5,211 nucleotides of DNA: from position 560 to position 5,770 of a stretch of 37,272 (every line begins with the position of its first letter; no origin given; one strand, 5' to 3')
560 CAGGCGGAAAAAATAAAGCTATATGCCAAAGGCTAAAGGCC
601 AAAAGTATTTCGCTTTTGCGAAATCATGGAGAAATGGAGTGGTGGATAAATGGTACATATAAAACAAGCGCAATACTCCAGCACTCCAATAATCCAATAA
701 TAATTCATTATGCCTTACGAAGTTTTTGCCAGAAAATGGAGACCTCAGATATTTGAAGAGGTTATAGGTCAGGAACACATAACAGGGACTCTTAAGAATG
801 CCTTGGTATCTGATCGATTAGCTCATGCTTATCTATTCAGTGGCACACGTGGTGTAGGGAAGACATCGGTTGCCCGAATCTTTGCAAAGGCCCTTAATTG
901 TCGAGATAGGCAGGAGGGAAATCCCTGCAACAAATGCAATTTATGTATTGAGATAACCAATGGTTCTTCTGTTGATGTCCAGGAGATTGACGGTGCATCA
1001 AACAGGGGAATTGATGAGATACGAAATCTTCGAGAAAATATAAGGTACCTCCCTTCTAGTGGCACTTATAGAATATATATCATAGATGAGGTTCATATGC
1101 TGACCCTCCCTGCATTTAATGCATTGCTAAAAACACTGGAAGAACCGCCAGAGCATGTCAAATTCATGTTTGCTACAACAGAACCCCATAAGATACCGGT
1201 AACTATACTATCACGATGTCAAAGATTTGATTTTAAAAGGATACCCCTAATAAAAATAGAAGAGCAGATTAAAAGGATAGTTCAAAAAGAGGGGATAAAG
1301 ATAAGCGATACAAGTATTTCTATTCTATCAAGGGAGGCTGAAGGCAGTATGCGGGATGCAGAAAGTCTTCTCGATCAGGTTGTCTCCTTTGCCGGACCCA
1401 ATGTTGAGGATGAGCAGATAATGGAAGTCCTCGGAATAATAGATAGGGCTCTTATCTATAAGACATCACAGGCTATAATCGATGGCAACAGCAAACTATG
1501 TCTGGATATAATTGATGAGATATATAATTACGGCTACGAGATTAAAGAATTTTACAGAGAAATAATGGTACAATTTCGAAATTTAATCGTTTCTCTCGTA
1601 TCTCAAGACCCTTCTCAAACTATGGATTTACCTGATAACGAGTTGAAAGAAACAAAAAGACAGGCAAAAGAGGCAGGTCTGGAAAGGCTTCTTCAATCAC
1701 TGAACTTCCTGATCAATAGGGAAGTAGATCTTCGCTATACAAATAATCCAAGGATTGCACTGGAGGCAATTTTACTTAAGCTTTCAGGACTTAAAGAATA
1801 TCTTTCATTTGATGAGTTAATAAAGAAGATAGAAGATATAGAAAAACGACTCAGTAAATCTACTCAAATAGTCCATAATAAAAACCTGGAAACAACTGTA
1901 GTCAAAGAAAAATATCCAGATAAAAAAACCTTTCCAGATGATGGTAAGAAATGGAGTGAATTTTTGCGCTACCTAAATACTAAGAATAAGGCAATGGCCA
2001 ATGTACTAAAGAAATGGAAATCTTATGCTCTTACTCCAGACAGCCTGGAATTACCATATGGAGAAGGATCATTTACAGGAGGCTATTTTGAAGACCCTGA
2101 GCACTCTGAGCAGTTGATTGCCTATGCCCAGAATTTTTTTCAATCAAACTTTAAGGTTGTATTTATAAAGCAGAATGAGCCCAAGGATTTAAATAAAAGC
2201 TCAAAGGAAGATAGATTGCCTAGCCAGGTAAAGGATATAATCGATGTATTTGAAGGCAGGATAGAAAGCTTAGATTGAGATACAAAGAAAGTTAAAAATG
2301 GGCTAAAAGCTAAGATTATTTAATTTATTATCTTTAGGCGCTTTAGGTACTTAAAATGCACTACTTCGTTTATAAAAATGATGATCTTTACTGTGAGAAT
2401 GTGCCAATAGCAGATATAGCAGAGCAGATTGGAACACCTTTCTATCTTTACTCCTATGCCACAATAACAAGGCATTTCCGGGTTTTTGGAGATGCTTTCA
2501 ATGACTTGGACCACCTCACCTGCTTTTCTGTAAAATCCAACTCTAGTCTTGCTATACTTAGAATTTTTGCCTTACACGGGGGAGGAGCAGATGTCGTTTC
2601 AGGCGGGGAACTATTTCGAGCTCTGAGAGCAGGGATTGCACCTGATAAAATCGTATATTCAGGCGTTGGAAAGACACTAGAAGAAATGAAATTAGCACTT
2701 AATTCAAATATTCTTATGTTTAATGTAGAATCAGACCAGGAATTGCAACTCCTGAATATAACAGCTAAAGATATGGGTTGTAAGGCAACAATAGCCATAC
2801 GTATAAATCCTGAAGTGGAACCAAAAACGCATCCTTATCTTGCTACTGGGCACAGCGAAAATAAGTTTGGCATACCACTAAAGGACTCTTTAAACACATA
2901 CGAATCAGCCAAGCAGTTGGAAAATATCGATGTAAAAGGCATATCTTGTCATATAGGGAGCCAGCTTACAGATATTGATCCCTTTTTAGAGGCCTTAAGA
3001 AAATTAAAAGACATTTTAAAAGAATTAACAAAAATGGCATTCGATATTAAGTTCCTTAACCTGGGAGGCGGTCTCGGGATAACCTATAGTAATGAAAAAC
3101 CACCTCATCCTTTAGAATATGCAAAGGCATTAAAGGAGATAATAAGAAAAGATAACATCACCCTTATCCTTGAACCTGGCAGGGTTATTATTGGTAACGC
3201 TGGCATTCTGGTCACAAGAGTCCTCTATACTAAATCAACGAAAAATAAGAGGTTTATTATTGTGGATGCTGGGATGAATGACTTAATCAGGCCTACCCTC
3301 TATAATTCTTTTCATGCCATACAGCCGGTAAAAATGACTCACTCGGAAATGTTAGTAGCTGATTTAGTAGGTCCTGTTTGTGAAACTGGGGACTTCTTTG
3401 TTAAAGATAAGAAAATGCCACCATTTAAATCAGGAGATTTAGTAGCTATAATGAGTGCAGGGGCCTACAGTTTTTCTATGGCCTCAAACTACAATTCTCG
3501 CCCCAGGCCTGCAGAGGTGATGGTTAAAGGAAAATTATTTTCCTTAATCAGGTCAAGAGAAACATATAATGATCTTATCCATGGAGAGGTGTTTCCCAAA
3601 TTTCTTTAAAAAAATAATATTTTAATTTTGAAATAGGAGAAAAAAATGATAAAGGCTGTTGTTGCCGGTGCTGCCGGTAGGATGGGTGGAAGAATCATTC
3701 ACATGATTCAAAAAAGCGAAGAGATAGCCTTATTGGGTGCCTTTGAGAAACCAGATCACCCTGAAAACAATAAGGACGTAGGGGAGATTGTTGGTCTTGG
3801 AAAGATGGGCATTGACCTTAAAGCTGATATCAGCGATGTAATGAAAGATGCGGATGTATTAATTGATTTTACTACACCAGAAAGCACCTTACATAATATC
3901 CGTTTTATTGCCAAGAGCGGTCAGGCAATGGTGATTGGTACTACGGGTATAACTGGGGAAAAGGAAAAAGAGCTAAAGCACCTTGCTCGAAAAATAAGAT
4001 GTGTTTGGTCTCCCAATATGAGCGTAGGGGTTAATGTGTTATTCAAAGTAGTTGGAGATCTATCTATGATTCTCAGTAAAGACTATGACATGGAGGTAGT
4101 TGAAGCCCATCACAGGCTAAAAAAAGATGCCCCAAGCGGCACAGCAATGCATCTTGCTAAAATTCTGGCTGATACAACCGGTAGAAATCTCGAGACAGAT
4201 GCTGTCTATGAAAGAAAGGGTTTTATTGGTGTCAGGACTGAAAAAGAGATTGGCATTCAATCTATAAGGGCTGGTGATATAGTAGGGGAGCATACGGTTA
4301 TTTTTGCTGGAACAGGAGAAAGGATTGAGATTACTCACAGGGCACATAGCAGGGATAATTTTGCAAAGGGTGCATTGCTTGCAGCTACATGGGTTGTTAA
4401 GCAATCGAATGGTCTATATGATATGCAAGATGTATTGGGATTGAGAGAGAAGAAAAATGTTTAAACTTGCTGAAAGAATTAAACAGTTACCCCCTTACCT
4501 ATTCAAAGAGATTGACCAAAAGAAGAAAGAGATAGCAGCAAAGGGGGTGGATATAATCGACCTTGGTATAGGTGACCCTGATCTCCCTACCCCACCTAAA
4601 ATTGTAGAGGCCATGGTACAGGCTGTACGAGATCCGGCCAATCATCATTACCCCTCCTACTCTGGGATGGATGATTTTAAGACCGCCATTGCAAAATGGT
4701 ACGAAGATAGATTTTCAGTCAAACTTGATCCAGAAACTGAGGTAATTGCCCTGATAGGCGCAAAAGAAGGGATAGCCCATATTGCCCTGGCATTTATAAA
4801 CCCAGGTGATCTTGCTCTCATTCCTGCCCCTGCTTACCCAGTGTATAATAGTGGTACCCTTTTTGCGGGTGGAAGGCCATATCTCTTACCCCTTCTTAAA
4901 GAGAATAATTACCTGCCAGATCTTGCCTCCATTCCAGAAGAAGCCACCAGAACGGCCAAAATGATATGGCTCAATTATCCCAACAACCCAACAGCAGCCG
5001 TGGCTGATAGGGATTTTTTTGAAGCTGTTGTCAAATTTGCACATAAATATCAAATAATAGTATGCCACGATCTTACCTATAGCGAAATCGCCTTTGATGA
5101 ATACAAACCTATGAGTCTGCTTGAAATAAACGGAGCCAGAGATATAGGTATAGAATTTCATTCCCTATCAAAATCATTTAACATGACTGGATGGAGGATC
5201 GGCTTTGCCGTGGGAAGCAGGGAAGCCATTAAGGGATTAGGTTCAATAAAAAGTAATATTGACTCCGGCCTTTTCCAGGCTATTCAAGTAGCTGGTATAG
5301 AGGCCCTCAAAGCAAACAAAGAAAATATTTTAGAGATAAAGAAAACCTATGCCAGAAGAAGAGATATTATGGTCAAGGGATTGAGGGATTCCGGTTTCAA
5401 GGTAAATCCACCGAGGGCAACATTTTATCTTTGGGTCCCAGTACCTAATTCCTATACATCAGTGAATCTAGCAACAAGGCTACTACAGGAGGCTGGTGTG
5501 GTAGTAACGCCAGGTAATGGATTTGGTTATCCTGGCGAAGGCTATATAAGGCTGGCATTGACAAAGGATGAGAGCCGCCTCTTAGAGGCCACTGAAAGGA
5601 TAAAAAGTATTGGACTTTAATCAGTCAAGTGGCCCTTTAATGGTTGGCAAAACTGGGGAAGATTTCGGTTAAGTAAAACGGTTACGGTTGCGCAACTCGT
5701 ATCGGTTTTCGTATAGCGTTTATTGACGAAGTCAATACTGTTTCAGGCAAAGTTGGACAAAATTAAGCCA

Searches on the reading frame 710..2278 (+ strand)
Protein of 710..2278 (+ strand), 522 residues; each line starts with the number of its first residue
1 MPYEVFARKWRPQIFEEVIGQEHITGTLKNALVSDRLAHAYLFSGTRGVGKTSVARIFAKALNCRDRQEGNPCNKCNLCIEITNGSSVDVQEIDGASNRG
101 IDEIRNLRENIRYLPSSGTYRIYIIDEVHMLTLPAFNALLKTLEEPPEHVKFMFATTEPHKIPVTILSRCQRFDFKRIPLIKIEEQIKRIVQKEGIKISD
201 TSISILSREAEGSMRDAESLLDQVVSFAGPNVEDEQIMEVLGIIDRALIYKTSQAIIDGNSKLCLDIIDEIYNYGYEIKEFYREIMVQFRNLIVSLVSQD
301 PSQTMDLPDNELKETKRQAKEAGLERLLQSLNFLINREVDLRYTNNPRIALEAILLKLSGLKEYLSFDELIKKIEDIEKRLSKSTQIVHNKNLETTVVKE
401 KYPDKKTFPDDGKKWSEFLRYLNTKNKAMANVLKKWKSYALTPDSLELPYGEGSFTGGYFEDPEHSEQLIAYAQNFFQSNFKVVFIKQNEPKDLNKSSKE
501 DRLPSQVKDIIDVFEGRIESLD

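Call 5: search_protein_families(library=pfam, proteins=[window:710-2278:+], max_evalue=0.01)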
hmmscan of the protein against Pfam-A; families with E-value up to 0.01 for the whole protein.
window:710-2278:+ (522 aa): 9 families
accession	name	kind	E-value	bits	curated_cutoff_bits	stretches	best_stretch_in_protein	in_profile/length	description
PF13177.12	DNA_pol3_delta2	-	2.3e-45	154.9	27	1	21-178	2-160/161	DNA polymerase III, delta subunit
PF12169.13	DNA_pol3_gamma3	-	1.9e-19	70.3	24.4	1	232-373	1-142/143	DNA polymerase III subunits gamma and tau domain III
PF22608.2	DNAX_ATPase_lid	-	4.2e-13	49.3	27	1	182-228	1-47/49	DNA polymerase III clamp loader subunit, ATPase lid domain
PF00004.35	AAA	-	1.2e-10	42.4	21.2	1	42-173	2-126/131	ATPase family associated with various cellular activities (AAA)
PF05496.18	RuvB_N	-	9.8e-06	25.9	27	1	11-73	2-68/159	Holliday junction DNA helicase RuvB P-loop domain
PF13401.12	AAA_22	-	1.5e-05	25.8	27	1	41-154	8-120/130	AAA domain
PF07728.20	AAA_5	-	0.0011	19.4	22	0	42-147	3-94/139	AAA domain (dynein-related subfamily)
PF13173.12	AAA_14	-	0.0018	18.8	27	0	40-154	4-95/129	AAA domain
PF13191.12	AAA_16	-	0.0073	17.3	32.6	0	18-65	2-51/167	AAA ATPase domain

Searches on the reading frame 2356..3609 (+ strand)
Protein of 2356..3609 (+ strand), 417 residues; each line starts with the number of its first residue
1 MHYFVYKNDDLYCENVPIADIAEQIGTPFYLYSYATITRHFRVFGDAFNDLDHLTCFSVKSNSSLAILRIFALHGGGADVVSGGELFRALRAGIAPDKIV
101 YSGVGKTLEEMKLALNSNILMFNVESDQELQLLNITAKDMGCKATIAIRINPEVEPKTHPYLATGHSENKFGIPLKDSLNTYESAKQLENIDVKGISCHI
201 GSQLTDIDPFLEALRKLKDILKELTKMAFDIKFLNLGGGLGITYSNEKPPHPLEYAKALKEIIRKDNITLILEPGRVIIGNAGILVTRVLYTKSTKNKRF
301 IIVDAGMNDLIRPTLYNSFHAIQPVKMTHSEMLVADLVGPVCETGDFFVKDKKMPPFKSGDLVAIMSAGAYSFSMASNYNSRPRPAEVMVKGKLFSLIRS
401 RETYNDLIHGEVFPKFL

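Call 5: search_protein_families(library=pfam, proteins=[window:2356-3609:+], max_evalue=0.01)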
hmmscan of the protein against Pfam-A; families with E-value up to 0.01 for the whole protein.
window:2356-3609:+ (417 aa): 3 families
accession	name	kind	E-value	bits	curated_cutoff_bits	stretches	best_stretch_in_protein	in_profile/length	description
PF02784.22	Orn_Arg_deC_N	-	6.7e-62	209.5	23.4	1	35-279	2-246/247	Pyridoxal-dependent decarboxylase, pyridoxal binding domain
PF00278.28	Orn_DAP_Arg_deC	-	6.6e-29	100.5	23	1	30-369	2-95/95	Pyridoxal-dependent decarboxylase, C-terminal sheet domain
PF01168.26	Ala_racemase_N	-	0.0003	21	24.1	1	89-238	61-195/220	Alanine racemase, N-terminal domain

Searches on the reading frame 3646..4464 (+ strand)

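Call 5: search_protein_families(library=pfam, proteins=[window:3646-4464:+], max_evalue=0.01)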
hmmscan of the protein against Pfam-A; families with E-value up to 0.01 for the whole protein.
window:3646-4464:+ (272 aa): 2 families
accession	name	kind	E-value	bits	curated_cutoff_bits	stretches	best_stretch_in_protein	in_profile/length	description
PF05173.19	DapB_C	-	4.8e-46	156.2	27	1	128-264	1-121/121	Dihydrodipicolinate reductase, C-terminus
PF01113.26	DapB_N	-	1.7e-39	135.2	25.6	1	2-125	1-124/124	Dihydrodipicolinate reductase, N-terminus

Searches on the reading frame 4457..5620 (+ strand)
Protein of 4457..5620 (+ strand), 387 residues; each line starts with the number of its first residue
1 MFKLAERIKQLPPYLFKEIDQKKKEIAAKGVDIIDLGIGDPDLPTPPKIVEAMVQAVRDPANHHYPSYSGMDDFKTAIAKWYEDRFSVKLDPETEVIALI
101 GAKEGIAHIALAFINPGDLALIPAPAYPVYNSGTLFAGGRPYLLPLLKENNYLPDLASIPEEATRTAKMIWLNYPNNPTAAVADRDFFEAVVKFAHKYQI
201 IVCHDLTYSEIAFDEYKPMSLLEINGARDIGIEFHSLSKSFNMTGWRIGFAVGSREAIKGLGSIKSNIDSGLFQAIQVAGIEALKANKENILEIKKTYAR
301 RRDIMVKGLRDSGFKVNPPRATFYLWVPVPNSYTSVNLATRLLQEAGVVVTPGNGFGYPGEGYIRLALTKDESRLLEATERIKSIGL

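Call 5: search_protein_families(library=pfam, proteins=[window:4457-5620:+], max_evalue=0.01)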
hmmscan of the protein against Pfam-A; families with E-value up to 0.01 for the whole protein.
window:4457-5620:+ (387 aa): 2 families
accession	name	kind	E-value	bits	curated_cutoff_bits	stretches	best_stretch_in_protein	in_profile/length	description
PF00155.27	Aminotran_1_2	-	6.9e-65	220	19.7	1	32-382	2-361/361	Aminotransferase class I and II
PF01053.26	Cys_Met_Meta_PP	-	0.0014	17.7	27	1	156-209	127-177/381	Cys/Met metabolism PLP-dependent enzyme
